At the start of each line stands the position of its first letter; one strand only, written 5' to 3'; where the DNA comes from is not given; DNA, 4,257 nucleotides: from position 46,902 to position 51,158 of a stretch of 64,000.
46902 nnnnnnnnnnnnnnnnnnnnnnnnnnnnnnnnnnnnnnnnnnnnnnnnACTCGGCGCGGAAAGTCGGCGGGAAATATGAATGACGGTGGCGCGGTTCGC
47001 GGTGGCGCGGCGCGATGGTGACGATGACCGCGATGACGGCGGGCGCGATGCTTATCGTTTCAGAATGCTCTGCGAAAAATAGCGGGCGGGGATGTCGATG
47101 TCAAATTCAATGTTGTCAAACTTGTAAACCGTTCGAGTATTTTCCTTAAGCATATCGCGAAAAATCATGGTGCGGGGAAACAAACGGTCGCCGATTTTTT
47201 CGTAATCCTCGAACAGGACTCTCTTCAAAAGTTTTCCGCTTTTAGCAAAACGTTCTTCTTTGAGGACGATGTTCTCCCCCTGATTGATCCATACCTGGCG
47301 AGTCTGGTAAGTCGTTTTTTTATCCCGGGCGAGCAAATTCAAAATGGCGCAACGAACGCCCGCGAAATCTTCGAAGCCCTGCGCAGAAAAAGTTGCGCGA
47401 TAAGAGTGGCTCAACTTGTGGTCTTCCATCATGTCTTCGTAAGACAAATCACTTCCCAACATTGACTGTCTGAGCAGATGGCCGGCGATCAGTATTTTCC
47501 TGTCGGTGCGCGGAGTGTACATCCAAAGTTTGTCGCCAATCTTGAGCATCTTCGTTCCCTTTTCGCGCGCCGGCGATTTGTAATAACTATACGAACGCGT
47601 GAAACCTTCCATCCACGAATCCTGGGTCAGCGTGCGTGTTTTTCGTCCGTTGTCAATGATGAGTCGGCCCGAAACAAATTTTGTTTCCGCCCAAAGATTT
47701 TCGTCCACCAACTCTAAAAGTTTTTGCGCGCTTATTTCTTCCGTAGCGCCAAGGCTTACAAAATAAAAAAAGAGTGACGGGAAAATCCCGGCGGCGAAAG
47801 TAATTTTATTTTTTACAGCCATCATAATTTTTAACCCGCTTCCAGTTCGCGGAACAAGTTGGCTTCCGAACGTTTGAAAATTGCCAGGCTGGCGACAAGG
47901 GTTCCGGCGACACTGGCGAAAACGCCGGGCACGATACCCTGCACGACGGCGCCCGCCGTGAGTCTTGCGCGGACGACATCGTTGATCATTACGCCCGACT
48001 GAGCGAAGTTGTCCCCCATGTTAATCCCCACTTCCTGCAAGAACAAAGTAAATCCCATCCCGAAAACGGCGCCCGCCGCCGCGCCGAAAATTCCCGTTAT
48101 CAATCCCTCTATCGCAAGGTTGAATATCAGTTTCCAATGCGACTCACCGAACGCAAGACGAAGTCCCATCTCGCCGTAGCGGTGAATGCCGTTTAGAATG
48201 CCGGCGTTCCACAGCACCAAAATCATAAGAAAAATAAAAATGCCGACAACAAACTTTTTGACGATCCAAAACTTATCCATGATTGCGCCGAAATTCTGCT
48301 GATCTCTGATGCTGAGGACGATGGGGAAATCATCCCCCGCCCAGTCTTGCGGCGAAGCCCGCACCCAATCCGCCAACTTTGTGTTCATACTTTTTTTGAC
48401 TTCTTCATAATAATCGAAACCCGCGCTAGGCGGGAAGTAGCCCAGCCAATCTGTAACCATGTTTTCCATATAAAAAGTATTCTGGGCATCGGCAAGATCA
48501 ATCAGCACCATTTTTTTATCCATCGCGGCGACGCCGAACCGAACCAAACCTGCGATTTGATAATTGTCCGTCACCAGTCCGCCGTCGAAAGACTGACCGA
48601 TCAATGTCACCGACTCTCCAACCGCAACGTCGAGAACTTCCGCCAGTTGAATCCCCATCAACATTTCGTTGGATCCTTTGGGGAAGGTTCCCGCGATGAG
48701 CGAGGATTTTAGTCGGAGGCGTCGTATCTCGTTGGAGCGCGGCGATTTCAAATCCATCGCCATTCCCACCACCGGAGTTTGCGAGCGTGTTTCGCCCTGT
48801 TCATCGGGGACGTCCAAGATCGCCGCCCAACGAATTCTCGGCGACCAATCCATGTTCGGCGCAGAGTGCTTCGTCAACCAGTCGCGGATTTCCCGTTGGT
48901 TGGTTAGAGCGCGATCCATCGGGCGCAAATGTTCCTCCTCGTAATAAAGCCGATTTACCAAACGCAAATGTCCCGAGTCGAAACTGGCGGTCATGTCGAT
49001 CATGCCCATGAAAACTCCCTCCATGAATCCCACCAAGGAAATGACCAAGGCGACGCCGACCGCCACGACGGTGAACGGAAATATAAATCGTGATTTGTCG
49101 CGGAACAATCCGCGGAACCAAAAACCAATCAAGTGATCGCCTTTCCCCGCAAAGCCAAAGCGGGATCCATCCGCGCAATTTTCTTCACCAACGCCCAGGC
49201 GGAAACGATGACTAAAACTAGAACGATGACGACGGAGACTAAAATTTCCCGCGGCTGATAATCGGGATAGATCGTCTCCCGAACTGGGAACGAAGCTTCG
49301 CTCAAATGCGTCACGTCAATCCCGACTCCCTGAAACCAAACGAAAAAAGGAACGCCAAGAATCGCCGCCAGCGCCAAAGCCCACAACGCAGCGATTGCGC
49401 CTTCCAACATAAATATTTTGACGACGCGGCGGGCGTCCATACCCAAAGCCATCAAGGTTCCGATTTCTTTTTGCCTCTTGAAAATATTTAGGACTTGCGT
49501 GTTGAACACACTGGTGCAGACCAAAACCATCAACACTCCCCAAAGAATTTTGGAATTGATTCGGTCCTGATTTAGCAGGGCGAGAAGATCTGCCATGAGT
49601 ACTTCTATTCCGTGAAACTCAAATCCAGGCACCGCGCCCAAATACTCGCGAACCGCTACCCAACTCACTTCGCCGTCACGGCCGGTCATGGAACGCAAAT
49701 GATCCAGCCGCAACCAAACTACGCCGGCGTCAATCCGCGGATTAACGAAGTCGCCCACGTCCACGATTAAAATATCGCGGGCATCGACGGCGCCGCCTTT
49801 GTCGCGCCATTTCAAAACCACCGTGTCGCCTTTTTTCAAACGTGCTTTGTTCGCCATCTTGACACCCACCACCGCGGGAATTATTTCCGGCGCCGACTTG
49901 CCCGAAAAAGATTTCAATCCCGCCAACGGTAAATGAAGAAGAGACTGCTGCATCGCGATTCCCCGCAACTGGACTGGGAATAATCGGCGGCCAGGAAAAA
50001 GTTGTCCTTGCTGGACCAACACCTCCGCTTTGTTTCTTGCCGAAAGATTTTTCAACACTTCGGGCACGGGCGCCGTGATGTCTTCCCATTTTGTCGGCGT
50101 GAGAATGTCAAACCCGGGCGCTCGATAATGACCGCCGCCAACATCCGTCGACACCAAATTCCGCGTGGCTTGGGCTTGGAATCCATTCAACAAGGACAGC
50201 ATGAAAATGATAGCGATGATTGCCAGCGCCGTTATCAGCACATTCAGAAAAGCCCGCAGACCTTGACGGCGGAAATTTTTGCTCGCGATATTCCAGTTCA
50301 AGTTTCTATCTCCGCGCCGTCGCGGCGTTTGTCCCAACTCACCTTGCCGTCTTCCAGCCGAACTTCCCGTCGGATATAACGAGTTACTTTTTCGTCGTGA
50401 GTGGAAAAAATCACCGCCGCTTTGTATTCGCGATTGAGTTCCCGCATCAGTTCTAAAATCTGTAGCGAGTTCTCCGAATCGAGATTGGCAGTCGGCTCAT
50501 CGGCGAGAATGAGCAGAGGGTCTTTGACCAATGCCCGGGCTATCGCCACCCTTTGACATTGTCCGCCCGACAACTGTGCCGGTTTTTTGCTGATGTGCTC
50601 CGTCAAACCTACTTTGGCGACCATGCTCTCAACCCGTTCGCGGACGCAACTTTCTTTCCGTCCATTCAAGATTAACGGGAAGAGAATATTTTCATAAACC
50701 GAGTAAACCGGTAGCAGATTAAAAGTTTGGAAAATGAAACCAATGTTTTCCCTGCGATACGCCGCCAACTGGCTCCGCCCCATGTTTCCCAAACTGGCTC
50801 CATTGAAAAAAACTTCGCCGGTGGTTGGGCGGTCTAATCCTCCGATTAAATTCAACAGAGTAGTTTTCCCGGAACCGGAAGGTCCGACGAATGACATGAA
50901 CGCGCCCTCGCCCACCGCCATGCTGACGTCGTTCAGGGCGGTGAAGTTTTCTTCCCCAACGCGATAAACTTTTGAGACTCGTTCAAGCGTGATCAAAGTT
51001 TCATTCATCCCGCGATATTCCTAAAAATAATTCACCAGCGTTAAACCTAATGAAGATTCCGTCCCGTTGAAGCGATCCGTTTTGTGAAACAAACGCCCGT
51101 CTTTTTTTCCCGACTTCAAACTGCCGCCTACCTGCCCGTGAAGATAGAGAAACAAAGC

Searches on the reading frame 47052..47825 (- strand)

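Call 6: search_protein_families(library=pfam, proteins=[window:47052-47825:-], max_evalue=0.001)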
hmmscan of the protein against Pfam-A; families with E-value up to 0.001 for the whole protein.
window:47052-47825:- (257 aa): 2 families
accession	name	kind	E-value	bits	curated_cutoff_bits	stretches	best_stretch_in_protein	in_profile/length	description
PF17131.11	LolA_like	-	8.4e-49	166.2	30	1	76-257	3-184/184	Outer membrane lipoprotein-sorting protein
PF03888.20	MucB_RseB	-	8.3e-05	22.7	22.3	1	131-209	95-164/178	MucB/RseB N-terminal domain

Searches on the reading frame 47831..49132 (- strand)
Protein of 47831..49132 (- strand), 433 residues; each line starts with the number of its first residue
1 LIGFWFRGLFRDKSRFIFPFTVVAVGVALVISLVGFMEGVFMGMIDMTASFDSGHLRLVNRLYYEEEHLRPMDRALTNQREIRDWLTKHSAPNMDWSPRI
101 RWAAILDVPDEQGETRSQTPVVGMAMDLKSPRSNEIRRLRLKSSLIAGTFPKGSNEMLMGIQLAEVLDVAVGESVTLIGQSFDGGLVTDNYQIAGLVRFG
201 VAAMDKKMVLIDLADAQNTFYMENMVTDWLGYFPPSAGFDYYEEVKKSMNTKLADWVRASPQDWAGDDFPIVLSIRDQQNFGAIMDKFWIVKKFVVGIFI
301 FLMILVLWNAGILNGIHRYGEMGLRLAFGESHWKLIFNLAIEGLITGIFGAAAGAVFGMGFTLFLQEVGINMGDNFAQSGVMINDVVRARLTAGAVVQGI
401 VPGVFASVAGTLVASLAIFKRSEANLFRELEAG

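Call 6: search_protein_families(library=pfam, proteins=[window:47831-49132:-], max_evalue=0.001)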
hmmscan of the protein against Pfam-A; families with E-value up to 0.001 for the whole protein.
window:47831-49132:- (433 aa): 2 families
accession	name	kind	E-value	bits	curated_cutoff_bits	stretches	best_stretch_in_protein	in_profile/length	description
PF02687.27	FtsX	-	3.3e-11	43.7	25.5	1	294-421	2-118/120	FtsX-like permease C-terminal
PF12704.14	MacB_PCD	-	9.4e-06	26.5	27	1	23-220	8-180/207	MacB-like periplasmic core domain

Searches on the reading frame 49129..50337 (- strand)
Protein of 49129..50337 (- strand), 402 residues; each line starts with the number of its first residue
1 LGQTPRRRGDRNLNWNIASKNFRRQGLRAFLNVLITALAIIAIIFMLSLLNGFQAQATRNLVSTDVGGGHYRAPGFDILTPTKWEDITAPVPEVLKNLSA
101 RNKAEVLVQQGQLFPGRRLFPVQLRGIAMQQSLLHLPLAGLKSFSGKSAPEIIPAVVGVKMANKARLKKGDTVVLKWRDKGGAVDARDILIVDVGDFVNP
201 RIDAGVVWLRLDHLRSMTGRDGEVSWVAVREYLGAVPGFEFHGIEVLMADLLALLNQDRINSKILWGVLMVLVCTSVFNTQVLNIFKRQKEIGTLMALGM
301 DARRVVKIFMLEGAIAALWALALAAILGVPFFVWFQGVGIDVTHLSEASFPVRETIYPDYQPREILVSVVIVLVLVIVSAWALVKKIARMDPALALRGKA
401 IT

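Call 6: search_protein_families(library=pfam, proteins=[window:49129-50337:-], max_evalue=0.001)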
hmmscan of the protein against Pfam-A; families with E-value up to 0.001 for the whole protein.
window:49129-50337:- (402 aa): 2 families
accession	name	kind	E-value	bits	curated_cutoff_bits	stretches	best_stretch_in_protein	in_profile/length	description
PF02687.27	FtsX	-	1.3e-16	61.2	25.5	1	267-392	5-120/120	FtsX-like permease C-terminal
PF12704.14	MacB_PCD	-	8.8e-06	26.6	27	1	30-215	2-177/207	MacB-like periplasmic core domain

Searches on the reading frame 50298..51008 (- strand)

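Call 101: search_protein_families(library=pfam, proteins=[window:50298-51008:-], max_evalue=0.0001)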
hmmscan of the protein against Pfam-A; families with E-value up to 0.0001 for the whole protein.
window:50298-51008:- (236 aa): 3 families
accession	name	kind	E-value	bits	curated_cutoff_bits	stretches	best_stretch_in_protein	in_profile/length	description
PF00005.33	ABC_tran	-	1.1e-33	117.1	25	1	25-174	1-137/137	ABC transporter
PF13304.12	AAA_21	-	3.3e-08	34.4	27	0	38-97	2-50/304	AAA domain, putative AbiEii toxin, Type IV TA system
PF02463.25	SMC_N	-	1.3e-05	25.2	40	0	124-214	121-207/220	RecF/RecN/SMC N terminal domain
